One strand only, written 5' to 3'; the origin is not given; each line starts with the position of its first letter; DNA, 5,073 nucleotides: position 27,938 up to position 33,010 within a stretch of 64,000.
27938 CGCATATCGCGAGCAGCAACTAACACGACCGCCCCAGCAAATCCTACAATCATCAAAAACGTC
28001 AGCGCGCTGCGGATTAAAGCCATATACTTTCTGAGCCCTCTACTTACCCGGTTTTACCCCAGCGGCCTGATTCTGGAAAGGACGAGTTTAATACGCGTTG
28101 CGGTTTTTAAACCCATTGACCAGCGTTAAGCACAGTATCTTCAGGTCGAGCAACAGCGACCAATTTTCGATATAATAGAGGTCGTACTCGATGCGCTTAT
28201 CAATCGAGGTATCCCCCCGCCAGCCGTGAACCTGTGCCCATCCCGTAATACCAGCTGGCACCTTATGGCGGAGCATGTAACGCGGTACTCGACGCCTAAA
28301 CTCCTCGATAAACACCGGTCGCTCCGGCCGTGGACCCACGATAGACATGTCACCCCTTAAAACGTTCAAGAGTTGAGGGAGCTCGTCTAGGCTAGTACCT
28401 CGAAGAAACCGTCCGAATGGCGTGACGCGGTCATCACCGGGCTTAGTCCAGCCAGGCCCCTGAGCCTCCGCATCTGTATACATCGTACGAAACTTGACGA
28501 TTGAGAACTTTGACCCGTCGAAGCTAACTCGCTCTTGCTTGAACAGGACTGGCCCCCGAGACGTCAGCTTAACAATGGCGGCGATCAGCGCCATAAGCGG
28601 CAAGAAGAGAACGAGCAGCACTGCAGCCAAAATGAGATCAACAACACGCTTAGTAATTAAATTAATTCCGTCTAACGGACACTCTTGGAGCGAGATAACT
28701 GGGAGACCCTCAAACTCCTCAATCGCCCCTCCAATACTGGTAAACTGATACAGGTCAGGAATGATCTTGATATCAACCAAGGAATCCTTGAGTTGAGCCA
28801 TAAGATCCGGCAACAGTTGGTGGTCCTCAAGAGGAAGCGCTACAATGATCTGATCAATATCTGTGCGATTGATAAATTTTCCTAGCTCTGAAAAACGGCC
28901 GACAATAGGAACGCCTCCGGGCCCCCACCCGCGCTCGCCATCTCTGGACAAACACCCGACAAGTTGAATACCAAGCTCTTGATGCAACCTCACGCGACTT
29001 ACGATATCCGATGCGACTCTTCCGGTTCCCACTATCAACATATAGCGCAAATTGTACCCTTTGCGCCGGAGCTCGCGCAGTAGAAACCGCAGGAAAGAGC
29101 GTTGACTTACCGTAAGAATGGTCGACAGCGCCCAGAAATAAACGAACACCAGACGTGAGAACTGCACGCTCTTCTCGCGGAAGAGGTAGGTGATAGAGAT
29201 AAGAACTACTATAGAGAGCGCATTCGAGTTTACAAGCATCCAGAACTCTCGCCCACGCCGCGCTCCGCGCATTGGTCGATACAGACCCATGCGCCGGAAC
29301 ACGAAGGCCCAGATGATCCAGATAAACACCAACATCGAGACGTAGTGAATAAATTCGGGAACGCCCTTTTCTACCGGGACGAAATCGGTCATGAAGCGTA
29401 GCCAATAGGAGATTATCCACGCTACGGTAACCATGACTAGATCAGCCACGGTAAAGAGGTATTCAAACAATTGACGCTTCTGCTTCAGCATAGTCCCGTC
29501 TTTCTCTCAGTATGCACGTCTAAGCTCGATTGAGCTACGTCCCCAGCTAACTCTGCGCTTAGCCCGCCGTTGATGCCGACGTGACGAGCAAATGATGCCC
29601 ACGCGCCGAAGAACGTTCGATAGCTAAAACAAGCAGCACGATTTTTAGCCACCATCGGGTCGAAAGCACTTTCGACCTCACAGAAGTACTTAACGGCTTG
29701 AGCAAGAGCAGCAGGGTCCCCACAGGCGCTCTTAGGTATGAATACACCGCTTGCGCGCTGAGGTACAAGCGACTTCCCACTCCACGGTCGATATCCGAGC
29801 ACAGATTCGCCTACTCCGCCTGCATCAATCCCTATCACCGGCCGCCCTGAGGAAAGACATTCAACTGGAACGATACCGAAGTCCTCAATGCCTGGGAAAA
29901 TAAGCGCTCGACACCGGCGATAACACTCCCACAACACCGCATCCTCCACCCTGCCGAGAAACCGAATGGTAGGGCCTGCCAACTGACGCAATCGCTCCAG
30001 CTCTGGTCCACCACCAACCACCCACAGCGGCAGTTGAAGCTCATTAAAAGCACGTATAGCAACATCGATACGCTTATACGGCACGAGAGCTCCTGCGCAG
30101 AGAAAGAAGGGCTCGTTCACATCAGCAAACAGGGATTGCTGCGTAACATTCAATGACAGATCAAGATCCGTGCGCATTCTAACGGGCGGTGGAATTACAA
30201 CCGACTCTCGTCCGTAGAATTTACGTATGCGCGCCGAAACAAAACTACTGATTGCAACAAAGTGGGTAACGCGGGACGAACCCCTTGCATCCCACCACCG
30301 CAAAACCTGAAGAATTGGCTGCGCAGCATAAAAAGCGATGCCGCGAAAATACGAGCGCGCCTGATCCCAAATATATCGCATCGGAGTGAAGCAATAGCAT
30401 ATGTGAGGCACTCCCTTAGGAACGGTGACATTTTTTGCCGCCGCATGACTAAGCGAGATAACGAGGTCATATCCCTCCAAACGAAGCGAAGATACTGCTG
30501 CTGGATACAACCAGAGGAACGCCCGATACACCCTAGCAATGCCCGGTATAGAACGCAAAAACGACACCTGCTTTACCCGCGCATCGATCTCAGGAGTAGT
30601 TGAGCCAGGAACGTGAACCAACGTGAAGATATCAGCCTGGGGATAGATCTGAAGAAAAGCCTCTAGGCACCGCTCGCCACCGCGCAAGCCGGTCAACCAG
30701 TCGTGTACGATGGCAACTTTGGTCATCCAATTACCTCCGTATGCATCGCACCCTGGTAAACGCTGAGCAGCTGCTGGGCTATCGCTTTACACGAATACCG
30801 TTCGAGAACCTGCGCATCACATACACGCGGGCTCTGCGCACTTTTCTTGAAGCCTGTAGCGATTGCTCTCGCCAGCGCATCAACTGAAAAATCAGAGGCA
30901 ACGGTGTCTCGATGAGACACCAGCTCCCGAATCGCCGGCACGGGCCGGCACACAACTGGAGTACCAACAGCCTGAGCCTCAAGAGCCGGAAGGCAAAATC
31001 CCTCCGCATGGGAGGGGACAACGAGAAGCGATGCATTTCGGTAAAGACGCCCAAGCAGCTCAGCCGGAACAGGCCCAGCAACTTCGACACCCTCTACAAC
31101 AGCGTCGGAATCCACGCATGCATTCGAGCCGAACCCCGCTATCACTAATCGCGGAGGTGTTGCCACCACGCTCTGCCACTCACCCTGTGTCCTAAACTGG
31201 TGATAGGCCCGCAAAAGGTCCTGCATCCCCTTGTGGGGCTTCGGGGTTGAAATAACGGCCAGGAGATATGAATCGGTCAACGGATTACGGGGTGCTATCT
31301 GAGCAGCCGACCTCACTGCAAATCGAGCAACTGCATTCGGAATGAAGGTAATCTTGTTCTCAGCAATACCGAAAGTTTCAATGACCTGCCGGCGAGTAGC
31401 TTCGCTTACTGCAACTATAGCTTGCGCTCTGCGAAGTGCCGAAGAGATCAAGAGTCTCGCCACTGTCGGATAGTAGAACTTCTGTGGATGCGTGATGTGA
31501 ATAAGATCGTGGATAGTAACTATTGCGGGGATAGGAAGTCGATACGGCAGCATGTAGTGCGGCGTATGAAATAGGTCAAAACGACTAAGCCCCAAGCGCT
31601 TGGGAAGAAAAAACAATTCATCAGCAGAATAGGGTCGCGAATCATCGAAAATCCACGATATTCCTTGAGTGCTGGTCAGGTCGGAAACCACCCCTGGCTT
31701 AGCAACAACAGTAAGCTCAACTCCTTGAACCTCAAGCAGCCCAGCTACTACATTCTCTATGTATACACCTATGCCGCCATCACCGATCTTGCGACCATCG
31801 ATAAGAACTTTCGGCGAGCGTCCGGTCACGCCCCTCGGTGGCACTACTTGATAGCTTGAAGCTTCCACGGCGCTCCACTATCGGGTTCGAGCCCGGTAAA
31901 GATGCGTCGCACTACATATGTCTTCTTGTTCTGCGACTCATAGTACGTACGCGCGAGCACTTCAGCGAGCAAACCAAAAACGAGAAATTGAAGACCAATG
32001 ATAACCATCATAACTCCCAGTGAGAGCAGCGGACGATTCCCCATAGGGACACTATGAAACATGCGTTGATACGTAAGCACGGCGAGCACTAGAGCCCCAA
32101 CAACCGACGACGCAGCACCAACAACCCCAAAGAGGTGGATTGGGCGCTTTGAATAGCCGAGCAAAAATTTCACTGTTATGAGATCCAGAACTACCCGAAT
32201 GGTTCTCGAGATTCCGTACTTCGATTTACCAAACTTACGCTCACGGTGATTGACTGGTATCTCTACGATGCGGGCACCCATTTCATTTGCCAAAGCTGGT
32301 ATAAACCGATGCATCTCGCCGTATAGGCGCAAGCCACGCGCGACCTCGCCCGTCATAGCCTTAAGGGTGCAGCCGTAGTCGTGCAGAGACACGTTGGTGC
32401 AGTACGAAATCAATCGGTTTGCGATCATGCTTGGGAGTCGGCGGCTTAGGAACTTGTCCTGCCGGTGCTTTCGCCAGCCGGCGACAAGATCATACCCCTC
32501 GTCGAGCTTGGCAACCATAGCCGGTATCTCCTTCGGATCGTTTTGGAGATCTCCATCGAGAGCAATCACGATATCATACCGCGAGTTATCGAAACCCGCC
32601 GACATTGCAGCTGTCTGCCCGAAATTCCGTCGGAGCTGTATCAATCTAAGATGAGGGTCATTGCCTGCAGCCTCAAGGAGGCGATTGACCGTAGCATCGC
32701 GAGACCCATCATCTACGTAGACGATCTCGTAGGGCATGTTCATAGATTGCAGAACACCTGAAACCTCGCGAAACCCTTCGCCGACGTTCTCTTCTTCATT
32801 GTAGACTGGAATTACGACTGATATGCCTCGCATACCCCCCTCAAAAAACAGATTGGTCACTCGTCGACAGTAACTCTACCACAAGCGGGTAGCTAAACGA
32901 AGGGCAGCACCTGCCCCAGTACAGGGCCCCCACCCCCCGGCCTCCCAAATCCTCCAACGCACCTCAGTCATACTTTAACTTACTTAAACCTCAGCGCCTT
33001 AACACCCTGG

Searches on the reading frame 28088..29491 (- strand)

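Call 8: search_protein_families(library=pfam, proteins=[window:28088-29491:-], max_evalue=0.001)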
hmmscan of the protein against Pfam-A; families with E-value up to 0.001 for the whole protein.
window:28088-29491:- (467 aa): 2 families
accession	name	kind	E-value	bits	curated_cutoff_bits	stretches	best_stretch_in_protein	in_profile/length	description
PF02397.22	Bac_transf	-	3.8e-71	238.8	27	1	281-461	1-178/179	Bacterial sugar transferase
PF13727.12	CoA_binding_3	-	1.4e-30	107.1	25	1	68-245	3-175/175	CoA-binding domain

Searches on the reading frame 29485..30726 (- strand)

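Call 8: search_protein_families(library=pfam, proteins=[window:29485-30726:-], max_evalue=0.001)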
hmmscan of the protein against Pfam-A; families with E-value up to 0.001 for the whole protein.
window:29485-30726:- (413 aa): 3 families
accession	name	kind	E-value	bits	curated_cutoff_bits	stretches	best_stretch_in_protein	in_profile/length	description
PF00534.26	Glycos_transf_1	-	8.4e-18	64.9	26.4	1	197-309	7-131/172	Glycosyl transferases group 1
PF13692.12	Glyco_trans_1_4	-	4.3e-17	63.1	27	1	206-345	2-136/142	Glycosyl transferases group 1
PF13439.12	Glyco_transf_4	-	2e-08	34.9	28.5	1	16-182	3-166/170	Glycosyltransferase Family 4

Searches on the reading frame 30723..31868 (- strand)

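Call 8: search_protein_families(library=pfam, proteins=[window:30723-31868:-], max_evalue=0.001)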
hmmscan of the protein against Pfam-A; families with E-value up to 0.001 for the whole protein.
window:30723-31868:- (381 aa): 5 families
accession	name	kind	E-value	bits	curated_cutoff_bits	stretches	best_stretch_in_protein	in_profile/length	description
PF13439.12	Glyco_transf_4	-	9.4e-22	78.3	28.5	1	31-180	2-166/170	Glycosyltransferase Family 4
PF00534.26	Glycos_transf_1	-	1.4e-19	70.7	26.4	1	198-338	13-154/172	Glycosyl transferases group 1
PF13692.12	Glyco_trans_1_4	-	6.8e-19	69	27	1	210-337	12-137/142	Glycosyl transferases group 1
PF13579.12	Glyco_trans_4_4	-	7.1e-14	52.9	29.7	1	31-178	1-157/158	Glycosyl transferase 4-like domain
PF20706.3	GT4-conflict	-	9.9e-08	31.8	26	1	147-307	146-310/385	Family 4 Glycosyltransferase in conflict systems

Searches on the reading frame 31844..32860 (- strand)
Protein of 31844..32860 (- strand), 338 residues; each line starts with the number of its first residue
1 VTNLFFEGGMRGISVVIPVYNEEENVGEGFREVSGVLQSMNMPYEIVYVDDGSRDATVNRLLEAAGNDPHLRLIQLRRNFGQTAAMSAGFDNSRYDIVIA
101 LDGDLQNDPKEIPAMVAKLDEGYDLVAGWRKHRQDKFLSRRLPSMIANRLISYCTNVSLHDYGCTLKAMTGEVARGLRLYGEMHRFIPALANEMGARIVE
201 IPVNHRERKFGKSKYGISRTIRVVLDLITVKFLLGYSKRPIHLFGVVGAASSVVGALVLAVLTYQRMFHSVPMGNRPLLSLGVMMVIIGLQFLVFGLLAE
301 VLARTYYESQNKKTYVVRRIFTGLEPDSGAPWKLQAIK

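Call 8: search_protein_families(library=pfam, proteins=[window:31844-32860:-], max_evalue=0.001)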
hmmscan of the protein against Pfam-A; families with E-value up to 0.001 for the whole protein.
window:31844-32860:- (338 aa): 3 families
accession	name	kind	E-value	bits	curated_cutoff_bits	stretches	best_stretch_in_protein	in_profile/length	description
PF00535.33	Glycos_transf_2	-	2.5e-30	106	23.3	1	14-169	1-159/168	Glycosyl transferase family 2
PF13641.12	Glyco_tranf_2_3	-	4.8e-08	33.7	27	1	13-132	3-125/230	Glycosyltransferase like family 2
PF10111.15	Glyco_tranf_2_2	-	0.00018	21.6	27.3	1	14-109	1-96/276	Glycosyltransferase like family 2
